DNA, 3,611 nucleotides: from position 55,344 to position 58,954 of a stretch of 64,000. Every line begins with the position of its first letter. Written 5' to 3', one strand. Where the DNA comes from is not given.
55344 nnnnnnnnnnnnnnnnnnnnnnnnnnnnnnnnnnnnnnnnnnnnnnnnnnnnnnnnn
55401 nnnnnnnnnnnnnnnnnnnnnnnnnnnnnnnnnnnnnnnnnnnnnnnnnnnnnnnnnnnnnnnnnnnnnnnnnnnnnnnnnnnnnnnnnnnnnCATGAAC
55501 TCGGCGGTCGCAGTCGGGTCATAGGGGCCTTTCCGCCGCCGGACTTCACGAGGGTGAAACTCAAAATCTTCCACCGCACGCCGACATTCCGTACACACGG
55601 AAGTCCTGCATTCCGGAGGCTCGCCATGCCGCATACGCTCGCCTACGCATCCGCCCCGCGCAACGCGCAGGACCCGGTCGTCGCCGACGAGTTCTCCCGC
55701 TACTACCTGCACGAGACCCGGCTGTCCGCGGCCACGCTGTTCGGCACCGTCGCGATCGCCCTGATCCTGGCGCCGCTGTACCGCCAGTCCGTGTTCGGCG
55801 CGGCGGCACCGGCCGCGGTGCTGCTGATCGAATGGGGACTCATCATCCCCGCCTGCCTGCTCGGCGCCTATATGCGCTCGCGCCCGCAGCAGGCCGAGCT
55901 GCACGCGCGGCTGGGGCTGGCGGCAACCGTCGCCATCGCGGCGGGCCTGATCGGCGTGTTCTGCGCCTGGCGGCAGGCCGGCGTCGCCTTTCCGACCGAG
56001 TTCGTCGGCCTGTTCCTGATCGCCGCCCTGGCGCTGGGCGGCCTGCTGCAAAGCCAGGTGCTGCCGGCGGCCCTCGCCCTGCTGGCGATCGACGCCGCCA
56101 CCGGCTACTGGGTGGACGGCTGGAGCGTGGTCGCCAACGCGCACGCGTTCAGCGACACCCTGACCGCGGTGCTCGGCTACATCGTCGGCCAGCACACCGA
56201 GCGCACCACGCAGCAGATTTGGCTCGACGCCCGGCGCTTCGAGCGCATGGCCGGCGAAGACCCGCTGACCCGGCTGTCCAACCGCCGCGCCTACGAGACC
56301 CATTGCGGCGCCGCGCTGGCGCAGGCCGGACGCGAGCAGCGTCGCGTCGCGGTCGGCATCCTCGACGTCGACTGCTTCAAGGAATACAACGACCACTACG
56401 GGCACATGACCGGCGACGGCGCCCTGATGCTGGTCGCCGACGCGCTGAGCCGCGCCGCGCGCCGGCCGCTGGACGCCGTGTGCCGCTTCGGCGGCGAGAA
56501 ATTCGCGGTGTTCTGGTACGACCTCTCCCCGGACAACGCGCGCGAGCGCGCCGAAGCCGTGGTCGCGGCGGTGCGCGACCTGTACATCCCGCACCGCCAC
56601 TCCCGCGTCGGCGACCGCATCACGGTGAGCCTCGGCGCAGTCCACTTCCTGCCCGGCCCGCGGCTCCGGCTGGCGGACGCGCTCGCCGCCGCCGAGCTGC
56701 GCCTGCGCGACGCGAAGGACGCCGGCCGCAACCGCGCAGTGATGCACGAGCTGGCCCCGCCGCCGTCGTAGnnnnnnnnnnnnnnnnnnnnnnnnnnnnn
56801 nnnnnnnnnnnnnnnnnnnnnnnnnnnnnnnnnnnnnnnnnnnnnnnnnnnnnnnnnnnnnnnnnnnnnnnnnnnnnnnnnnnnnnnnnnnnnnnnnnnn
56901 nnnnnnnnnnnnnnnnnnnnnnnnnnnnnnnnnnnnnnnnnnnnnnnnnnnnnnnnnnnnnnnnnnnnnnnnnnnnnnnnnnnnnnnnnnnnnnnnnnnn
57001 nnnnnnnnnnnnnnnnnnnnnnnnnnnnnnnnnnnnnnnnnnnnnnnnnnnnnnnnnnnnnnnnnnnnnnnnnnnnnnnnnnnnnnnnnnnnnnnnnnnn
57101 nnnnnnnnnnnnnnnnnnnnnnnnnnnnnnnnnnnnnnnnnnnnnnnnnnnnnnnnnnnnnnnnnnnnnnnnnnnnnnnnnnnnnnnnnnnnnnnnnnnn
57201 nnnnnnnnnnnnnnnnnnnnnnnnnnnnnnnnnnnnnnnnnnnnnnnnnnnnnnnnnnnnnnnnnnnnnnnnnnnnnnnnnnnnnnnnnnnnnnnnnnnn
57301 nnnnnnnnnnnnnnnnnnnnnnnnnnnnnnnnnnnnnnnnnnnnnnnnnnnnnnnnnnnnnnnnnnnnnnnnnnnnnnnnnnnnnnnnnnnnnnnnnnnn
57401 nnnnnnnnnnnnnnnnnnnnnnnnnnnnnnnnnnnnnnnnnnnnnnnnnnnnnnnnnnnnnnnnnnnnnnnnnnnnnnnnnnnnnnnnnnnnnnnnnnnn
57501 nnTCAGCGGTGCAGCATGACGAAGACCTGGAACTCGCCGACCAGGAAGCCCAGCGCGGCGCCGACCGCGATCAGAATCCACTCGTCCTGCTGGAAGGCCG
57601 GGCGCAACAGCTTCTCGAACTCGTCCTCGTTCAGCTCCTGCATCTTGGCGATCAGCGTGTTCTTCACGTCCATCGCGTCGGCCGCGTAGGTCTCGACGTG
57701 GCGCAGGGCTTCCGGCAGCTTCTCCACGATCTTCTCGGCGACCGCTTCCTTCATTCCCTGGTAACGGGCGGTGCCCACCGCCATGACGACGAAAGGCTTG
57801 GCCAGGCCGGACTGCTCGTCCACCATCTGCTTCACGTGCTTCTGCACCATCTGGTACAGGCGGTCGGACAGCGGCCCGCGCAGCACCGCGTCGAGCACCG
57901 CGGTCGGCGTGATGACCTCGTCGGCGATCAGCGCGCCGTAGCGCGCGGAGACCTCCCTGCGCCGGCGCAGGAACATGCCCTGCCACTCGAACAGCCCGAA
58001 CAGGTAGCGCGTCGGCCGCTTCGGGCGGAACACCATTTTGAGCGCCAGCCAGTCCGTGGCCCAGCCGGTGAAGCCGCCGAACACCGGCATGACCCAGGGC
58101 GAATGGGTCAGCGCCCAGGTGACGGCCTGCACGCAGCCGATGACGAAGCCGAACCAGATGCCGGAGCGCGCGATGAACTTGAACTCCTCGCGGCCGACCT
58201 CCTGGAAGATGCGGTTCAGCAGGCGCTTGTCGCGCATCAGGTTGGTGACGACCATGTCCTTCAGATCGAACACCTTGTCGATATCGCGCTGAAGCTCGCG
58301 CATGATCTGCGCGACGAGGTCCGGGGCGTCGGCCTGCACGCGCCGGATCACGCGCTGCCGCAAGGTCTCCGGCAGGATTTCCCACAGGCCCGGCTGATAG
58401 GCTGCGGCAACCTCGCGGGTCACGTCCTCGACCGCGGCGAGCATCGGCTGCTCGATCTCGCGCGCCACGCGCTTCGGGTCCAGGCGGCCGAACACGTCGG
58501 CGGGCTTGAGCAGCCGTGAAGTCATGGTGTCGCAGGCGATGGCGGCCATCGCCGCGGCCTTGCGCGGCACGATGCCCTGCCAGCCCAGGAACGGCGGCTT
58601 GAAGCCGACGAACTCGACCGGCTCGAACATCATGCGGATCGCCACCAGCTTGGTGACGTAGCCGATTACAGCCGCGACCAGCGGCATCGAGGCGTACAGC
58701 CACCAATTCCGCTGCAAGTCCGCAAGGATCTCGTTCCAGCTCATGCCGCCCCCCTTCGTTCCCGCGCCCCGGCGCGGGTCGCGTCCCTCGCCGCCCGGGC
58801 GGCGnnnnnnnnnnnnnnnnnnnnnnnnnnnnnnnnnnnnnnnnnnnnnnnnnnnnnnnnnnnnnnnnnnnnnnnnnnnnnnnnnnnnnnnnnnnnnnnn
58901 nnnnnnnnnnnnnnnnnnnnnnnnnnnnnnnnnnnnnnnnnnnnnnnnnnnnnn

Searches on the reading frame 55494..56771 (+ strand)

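Call 47: search_protein_families(library=pfam, proteins=[window:55494-56771:+], max_evalue=0.0001)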
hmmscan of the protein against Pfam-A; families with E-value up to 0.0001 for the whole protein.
window:55494-56771:+ (425 aa): 1 family
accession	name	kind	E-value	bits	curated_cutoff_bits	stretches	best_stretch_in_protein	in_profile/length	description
PF00990.26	GGDEF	-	5.9e-35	120.9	23.8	1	256-414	4-161/161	Diguanylate cyclase, GGDEF domain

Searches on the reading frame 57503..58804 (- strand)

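Call 47: search_protein_families(library=pfam, proteins=[window:57503-58804:-], max_evalue=0.0001)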
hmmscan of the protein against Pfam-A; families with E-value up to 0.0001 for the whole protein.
window:57503-58804:- (433 aa): 1 family
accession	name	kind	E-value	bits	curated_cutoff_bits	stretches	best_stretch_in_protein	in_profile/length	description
PF04286.17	DUF445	-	2.7e-14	54.3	33.8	0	43-157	2-114/368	Protein of unknown function (DUF445)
